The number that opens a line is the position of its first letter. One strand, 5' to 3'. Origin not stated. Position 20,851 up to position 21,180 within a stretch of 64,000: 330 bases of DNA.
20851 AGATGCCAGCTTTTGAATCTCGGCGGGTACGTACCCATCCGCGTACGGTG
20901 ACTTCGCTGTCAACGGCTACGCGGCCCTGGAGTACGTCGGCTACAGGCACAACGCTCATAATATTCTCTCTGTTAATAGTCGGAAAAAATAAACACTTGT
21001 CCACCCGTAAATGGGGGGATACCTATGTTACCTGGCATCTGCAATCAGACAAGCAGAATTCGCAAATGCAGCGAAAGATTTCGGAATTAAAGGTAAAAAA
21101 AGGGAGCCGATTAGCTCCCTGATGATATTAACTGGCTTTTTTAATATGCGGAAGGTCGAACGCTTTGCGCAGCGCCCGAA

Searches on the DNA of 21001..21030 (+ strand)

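Call 56: search_dna_similar(query=window:21001-21030:+, collection=ecoli_genomes, mode=near, max_evalue=10, max_rows=5)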
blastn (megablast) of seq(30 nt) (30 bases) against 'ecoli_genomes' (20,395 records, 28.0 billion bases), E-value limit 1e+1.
Records with a match: 5121; places in all: 5124; records where one place covers at least 80% of the query: 5121.
Genomes with a match: 5121 of 5426; with a place that covers at least 80% of the query: 5121. Places per genome that has any: lowest 1, median 1, highest 2. On chromosomes: 5120 places; on plasmids: 4.
Best place of each record, by identity: >=99% 5121.
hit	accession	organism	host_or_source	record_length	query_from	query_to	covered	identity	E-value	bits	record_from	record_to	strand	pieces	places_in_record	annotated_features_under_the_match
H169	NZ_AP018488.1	Escherichia coli O157:H7 strain PV15-279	Homo sapiens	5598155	1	30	100%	100.0%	1e-6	57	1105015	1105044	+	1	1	none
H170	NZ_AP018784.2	Escherichia coli strain SK1144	-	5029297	1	30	100%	100.0%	1e-6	57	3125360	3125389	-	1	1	none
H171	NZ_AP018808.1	Escherichia coli strain E2865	Bos taurus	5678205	1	30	100%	100.0%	1e-6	57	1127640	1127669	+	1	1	none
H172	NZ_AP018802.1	Escherichia coli strain E2863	Bos taurus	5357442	1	30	100%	100.0%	1e-6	57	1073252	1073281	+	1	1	none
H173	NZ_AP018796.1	Escherichia coli strain E2855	Bos taurus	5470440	1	30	100%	100.0%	1e-6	57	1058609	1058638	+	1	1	none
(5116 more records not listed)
